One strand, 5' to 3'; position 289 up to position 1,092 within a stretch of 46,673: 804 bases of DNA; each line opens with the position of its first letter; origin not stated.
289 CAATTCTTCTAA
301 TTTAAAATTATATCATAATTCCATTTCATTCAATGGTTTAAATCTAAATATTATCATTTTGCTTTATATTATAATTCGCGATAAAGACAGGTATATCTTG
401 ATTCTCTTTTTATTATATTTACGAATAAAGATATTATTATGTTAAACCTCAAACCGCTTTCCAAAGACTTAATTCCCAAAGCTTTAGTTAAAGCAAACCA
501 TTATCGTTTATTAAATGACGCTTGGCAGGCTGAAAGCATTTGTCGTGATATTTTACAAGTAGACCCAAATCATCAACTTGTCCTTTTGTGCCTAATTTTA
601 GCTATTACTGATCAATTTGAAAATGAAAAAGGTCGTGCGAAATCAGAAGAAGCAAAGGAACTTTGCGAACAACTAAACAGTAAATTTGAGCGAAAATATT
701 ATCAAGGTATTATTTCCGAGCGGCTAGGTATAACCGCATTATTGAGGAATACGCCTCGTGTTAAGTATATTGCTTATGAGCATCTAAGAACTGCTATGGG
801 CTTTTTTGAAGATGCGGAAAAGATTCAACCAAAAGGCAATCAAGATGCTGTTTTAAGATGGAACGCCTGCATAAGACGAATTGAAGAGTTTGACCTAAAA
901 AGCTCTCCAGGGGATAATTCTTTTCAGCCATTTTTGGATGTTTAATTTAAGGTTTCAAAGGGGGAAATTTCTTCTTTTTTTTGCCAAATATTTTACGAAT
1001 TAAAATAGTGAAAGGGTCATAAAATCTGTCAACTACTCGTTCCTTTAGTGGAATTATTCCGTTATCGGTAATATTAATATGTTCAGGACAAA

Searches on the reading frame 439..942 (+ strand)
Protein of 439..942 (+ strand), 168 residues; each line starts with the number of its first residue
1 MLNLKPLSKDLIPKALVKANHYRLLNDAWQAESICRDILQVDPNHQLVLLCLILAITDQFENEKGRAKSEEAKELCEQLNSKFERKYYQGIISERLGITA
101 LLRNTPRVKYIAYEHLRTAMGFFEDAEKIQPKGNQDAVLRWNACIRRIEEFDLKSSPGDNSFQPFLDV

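Call 31: find_encoding_contigs(protein=window:439-942:+, flank=3000, max_places=8)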
Protein window:439-942:+ (168 aa): 11 contigs read that carry it; 8 places shown.
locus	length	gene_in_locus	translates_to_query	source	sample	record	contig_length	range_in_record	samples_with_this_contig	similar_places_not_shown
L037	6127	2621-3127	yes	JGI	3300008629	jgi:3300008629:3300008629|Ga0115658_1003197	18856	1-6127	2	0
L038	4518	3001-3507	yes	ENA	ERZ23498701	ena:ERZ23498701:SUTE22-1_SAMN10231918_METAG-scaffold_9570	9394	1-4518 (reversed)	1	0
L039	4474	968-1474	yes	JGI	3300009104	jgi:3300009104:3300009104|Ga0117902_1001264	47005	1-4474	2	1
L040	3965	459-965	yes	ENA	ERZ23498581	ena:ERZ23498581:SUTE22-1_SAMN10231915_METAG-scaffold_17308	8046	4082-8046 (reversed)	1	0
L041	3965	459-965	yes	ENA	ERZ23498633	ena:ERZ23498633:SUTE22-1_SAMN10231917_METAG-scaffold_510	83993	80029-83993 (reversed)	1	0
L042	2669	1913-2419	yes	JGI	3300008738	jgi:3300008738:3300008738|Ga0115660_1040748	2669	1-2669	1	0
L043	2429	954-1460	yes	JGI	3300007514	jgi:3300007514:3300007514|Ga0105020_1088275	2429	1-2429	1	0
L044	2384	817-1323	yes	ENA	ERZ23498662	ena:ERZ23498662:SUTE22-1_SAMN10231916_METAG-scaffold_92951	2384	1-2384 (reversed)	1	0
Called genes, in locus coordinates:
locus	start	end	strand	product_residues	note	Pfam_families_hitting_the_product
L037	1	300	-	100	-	?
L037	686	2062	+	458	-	PF14684:Tricorn_C1, PF03572:Peptidase_S41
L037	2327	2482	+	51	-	-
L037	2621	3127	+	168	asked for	-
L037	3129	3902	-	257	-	PF13085:Fer2_3, PF00111:Fer2 (faint), PF13183:Fer4_8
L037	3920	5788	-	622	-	PF00890:FAD_binding_2, PF01266:DAO (faint), PF03486:HI0933_like (faint), PF07992:Pyr_redox_2 (weak), PF02910:Succ_DH_flav_C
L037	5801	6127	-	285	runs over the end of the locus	-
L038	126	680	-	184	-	PF14329:DUF4386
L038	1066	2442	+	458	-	PF14684:Tricorn_C1, PF03572:Peptidase_S41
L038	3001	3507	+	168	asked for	-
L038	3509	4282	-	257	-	PF13085:Fer2_3, PF00111:Fer2 (faint), PF13183:Fer4_8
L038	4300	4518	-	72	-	?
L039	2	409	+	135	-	?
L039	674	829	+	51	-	-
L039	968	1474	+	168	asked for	-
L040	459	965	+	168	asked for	-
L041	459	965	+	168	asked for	-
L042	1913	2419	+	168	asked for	-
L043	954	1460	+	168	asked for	-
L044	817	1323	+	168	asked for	-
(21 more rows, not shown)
